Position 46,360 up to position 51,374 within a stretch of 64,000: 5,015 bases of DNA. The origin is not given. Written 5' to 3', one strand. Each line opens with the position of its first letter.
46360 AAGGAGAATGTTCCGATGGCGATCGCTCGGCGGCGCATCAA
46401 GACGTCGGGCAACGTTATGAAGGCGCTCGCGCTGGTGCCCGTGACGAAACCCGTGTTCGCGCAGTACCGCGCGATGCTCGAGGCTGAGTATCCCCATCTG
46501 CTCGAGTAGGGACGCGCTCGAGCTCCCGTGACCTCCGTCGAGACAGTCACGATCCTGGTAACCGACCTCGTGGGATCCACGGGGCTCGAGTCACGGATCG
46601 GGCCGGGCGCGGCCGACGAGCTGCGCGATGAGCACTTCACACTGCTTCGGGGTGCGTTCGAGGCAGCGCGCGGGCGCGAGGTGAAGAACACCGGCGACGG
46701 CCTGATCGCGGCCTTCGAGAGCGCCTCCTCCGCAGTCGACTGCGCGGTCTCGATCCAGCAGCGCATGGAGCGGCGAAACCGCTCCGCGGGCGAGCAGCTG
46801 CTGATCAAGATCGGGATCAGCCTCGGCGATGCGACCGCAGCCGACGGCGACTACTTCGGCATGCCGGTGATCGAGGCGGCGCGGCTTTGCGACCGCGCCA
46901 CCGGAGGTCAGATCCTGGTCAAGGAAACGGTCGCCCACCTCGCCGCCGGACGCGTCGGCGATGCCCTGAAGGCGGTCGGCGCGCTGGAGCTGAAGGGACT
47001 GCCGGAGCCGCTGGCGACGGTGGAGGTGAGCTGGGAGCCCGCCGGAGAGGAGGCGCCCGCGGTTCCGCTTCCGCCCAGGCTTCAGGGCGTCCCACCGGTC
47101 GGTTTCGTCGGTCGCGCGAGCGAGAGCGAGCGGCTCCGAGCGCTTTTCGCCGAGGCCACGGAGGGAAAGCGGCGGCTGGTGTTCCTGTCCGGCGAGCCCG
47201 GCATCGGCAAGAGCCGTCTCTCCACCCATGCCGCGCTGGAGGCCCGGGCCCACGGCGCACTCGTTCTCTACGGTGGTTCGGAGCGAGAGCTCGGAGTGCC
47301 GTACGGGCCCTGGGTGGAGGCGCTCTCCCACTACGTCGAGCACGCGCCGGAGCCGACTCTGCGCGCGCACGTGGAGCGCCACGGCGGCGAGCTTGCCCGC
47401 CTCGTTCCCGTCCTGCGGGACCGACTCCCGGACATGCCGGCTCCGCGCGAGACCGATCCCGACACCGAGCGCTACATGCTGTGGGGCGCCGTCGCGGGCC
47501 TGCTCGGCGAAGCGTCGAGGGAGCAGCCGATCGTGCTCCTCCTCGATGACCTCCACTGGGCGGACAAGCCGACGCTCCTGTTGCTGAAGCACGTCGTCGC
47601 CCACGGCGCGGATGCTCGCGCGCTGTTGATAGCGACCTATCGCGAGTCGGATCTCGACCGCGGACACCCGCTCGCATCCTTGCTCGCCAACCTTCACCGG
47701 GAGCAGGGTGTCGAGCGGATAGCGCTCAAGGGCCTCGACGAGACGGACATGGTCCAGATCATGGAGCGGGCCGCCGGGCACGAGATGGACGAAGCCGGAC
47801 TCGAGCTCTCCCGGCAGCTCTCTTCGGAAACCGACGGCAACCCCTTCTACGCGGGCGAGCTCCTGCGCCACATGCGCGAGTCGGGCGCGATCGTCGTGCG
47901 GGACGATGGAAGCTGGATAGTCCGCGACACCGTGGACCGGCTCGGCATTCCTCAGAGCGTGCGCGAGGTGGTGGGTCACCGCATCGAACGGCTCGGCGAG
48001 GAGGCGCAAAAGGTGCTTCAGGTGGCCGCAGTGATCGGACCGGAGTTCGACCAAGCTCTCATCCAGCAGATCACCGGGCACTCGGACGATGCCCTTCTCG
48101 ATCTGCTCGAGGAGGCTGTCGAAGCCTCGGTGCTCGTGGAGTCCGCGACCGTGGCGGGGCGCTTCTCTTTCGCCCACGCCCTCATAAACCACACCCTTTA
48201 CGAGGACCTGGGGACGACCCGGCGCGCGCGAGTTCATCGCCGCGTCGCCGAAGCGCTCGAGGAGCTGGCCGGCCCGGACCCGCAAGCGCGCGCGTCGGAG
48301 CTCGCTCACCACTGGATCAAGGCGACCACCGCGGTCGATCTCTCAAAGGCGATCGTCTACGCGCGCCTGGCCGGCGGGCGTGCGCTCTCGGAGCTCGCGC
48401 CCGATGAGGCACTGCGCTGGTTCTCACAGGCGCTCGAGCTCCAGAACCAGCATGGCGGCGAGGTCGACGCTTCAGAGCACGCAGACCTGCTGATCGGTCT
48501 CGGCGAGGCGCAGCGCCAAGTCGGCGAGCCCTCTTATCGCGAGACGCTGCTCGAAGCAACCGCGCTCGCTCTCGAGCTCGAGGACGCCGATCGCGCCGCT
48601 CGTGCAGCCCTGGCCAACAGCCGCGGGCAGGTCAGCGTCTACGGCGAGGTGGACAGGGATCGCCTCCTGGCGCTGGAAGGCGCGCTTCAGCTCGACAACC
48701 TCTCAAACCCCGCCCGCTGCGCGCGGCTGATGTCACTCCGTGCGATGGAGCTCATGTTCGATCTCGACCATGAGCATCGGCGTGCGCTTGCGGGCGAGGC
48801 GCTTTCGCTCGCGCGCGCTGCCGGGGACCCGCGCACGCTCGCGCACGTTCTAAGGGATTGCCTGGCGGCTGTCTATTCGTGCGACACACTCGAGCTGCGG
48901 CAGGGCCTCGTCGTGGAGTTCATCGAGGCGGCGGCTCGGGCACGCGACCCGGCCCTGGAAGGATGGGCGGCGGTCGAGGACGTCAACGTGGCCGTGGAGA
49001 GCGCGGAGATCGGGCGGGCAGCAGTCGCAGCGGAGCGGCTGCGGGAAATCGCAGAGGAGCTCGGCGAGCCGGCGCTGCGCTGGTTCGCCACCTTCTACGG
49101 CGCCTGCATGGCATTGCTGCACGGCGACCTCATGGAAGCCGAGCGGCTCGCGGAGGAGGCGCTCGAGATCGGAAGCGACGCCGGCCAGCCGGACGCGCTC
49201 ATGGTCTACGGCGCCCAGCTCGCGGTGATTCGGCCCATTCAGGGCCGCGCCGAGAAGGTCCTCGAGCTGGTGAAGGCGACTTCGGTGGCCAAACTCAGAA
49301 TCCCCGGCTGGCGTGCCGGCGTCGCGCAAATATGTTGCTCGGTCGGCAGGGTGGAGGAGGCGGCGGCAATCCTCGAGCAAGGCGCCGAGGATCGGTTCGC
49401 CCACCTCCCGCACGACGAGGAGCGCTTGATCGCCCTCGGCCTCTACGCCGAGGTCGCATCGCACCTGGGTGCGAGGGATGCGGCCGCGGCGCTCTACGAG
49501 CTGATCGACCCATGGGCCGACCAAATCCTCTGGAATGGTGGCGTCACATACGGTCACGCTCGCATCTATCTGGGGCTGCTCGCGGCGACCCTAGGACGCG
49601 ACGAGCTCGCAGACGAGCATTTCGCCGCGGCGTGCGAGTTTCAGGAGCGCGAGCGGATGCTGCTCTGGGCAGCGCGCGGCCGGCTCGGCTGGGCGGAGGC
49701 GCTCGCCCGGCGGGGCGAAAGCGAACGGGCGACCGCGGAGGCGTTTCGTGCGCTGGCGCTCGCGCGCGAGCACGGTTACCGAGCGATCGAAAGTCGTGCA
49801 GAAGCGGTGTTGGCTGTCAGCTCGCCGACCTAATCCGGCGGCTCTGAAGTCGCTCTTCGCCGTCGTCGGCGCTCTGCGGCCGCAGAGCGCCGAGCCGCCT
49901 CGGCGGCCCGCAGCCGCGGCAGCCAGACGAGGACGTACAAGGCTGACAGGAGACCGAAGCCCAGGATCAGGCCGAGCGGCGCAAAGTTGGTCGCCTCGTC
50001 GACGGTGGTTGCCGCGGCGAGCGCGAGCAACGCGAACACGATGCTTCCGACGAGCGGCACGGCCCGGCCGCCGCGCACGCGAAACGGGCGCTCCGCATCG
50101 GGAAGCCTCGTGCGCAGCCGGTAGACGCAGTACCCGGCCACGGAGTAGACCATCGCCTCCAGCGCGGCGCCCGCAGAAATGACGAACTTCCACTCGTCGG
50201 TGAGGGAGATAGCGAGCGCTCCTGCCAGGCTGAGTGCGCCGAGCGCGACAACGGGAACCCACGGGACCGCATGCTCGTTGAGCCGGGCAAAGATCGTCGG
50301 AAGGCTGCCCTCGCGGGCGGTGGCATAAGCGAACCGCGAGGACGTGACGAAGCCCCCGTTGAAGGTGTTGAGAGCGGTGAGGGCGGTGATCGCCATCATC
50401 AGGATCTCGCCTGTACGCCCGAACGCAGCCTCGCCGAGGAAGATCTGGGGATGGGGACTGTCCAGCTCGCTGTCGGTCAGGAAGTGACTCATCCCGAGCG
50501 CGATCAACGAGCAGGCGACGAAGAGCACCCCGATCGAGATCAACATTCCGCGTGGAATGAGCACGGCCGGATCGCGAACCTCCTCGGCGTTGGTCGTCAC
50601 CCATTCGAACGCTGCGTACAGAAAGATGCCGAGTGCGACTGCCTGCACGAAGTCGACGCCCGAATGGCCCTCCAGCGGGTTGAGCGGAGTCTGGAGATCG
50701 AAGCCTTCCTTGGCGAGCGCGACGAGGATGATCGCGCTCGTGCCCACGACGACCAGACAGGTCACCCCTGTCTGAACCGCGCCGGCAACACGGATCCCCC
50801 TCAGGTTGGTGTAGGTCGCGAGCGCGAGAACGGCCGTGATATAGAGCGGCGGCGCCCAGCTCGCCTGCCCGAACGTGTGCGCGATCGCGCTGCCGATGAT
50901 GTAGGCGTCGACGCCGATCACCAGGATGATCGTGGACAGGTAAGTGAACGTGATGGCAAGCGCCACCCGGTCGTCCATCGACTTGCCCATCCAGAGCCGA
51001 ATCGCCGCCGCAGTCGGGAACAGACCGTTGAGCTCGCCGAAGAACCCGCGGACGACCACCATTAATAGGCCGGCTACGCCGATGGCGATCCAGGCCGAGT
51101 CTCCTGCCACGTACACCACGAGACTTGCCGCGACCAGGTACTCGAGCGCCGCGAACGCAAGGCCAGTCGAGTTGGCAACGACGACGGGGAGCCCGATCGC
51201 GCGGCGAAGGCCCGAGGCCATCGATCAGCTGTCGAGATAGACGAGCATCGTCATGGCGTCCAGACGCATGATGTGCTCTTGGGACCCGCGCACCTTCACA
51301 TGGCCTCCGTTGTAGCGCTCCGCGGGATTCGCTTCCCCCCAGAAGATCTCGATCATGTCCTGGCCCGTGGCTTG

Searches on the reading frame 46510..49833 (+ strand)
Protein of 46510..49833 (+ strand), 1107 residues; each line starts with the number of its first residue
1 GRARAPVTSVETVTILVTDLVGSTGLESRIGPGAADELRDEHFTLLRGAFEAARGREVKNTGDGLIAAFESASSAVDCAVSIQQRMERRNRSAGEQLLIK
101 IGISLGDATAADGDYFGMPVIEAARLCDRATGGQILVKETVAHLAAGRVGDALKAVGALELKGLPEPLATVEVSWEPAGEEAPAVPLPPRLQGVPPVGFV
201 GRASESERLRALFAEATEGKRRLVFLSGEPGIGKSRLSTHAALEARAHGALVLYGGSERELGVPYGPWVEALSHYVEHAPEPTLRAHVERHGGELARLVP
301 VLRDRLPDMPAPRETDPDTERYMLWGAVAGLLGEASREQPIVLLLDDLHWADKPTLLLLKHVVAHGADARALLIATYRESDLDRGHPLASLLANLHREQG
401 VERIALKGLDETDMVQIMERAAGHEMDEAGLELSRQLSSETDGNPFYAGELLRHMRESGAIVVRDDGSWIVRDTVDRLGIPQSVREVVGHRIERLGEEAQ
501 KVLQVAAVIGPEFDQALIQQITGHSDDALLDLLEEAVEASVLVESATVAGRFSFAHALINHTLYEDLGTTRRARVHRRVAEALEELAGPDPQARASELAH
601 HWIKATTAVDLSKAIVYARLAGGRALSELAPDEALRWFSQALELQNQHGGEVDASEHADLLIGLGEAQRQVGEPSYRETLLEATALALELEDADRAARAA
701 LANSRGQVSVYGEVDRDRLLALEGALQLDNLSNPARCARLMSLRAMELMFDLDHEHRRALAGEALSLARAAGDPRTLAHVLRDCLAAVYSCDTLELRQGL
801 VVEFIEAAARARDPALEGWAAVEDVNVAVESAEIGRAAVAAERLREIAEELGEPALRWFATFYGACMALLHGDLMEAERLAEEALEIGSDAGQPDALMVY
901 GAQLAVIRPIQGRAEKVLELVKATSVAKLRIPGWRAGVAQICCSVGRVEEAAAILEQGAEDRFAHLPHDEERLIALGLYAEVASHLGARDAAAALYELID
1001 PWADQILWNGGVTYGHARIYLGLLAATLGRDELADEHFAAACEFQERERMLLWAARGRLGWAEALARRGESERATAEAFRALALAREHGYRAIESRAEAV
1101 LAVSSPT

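Call 79: search_protein_families(library=pfam, proteins=[window:46510-49833:+], max_evalue=0.001)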
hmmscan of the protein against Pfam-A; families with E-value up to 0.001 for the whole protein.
window:46510-49833:+ (1107 aa): 2 families
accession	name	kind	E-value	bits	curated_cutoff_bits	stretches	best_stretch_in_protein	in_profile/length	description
PF13191.12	AAA_16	-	2.3e-24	87.2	32.6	1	199-369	2-162/167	AAA ATPase domain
PF00211.25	Guanylate_cyc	-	5.2e-09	36.4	21.9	1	8-163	4-172/183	Adenylate and Guanylate cyclase catalytic domain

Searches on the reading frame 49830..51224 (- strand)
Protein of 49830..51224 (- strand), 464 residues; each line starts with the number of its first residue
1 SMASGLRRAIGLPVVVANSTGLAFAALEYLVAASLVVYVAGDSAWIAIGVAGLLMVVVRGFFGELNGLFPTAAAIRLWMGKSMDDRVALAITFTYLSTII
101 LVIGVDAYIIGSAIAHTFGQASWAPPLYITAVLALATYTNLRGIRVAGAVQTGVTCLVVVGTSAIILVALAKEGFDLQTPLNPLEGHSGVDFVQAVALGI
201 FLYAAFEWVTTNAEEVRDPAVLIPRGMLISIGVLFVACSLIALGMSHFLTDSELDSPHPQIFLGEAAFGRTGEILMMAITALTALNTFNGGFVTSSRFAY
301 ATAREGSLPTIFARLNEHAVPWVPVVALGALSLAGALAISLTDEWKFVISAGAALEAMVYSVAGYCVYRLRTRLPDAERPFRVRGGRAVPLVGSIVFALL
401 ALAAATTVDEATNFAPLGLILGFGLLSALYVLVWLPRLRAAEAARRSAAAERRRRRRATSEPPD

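Call 79: search_protein_families(library=pfam, proteins=[window:49830-51224:-], max_evalue=0.001)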
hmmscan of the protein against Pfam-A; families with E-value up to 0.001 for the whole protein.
window:49830-51224:- (464 aa): 2 families
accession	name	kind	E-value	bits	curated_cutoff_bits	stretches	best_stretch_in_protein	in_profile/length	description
PF13520.12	AA_permease_2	-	9e-24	84.6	27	1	31-406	22-404/427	Amino acid permease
PF00324.27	AA_permease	-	2.2e-23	83.2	24.6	1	30-402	16-418/470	Amino acid permease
